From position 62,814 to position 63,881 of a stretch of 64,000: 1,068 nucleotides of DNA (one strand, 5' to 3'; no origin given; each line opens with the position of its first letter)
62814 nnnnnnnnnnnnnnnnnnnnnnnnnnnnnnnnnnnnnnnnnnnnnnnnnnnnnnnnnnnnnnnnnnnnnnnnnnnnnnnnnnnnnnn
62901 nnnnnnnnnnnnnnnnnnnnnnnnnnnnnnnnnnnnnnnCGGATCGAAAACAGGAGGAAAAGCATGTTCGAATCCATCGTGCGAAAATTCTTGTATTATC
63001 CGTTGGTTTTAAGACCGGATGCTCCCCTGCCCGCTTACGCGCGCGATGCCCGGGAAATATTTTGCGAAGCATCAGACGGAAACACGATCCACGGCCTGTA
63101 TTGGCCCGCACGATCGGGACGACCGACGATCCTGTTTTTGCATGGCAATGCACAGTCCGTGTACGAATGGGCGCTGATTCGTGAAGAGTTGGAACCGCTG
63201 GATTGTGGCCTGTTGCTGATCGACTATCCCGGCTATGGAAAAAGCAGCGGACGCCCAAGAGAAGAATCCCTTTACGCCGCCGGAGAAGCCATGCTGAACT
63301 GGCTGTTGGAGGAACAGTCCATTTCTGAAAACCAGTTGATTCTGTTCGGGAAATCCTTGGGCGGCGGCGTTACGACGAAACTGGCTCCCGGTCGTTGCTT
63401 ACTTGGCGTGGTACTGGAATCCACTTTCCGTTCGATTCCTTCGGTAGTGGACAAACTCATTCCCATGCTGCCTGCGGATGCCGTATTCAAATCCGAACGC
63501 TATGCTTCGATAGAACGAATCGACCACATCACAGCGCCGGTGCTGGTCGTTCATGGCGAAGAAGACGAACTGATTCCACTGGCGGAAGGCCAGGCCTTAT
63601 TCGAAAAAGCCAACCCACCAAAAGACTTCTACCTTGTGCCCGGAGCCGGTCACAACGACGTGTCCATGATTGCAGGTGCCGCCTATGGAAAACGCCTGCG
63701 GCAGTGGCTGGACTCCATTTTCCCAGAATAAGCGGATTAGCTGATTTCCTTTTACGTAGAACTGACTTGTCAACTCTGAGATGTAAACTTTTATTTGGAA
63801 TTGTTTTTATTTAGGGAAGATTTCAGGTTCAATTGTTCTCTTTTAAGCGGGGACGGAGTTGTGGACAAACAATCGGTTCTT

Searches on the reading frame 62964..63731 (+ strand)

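Call 87: search_protein_families(library=pfam, proteins=[window:62964-63731:+], max_evalue=0.001)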
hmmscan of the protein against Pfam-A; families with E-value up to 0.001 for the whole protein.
window:62964-63731:+ (255 aa): 8 families
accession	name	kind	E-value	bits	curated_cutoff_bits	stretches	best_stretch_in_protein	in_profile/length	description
PF00561.26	Abhydrolase_1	-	5.4e-17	62.7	25.8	2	54-141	1-87/245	alpha/beta hydrolase fold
PF12146.15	Hydrolase_4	-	8.1e-13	48.7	27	2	53-154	4-109/239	Serine aminopeptidase, S33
PF12697.13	Abhydrolase_6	-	5e-12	47.4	26.3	1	56-159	1-94/217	Alpha/beta hydrolase family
PF06342.18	DUF1057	-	2.8e-06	27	21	1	51-151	33-132/297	Alpha/beta hydrolase of unknown function (DUF1057)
PF00326.27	Peptidase_S9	-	1.2e-05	25.3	22.6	0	180-234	132-188/213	Prolyl oligopeptidase family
PF20408.4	Abhydrolase_11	-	0.00011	22.4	27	1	98-208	55-145/193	Alpha/beta hydrolase domain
PF03959.19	FSH1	-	0.00078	19.6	21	0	178-227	148-197/211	Serine hydrolase (FSH1)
PF20434.5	BD-FAE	-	0.00079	19.4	26.8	0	176-215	175-214/215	BD-FAE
